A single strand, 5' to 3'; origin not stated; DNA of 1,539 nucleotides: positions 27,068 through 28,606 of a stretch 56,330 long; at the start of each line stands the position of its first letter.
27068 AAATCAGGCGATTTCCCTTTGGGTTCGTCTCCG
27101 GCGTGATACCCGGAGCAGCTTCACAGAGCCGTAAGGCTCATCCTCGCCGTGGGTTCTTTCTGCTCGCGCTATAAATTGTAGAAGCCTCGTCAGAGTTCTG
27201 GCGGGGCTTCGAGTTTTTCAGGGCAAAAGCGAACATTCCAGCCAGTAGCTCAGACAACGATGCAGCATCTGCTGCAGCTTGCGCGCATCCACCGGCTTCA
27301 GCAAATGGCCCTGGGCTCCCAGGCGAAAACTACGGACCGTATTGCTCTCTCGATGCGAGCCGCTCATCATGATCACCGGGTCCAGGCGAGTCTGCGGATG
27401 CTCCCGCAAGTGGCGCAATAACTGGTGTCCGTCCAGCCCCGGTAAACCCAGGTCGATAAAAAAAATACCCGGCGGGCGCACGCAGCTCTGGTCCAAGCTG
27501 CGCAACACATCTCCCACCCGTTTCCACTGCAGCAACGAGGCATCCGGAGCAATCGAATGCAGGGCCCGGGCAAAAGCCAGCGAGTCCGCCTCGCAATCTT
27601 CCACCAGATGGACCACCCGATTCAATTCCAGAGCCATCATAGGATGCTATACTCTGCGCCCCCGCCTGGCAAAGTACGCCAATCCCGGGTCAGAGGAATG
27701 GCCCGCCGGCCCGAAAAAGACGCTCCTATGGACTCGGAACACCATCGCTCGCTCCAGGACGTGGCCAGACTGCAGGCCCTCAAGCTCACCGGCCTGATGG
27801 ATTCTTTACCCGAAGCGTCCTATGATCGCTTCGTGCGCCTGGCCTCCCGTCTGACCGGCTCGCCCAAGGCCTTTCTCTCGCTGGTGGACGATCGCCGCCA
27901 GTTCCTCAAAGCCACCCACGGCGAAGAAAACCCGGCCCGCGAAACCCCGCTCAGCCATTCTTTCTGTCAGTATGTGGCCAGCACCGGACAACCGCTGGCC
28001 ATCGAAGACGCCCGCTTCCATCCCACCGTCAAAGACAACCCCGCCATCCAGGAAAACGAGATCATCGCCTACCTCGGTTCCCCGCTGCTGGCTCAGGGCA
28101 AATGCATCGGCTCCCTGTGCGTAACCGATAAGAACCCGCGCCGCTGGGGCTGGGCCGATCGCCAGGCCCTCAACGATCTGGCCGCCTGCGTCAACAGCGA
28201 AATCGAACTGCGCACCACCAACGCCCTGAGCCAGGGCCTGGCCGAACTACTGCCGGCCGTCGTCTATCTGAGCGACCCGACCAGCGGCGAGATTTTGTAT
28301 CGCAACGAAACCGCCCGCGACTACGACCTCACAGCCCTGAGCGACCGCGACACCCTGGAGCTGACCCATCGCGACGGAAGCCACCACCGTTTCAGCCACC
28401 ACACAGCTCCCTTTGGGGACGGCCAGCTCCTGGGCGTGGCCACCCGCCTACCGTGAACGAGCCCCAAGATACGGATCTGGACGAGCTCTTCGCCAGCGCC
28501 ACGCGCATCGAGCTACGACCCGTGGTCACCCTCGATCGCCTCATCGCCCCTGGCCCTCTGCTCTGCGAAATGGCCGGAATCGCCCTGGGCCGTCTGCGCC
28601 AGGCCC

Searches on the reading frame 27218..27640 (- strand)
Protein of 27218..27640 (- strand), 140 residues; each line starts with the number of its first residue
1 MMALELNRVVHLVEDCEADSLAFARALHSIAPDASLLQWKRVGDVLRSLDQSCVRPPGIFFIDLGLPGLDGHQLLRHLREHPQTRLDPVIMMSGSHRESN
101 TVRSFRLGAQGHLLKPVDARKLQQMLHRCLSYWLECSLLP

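Call 3: search_protein_families(library=pfam, proteins=[window:27218-27640:-], max_evalue=1)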
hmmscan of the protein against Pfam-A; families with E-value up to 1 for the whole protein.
window:27218-27640:- (140 aa): 1 family
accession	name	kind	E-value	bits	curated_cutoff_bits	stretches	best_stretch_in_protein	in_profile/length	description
PF00072.30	Response_reg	-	1.1e-14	55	30.2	1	22-126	9-110/111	Response regulator receiver domain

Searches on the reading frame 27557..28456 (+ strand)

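Call 3: search_protein_families(library=pfam, proteins=[window:27557-28456:+], max_evalue=1)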
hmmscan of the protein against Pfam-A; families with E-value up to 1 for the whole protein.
window:27557-28456:+ (299 aa): 3 families
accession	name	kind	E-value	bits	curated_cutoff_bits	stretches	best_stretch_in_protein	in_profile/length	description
PF01590.32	GAF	-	3.9e-15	57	22.4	1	86-213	3-130/133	GAF domain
PF13185.12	GAF_2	-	1.4e-09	38.7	28.6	1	90-210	9-129/136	GAF domain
PF13492.12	GAF_3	-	0.00038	21.3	27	1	93-217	10-128/129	GAF domain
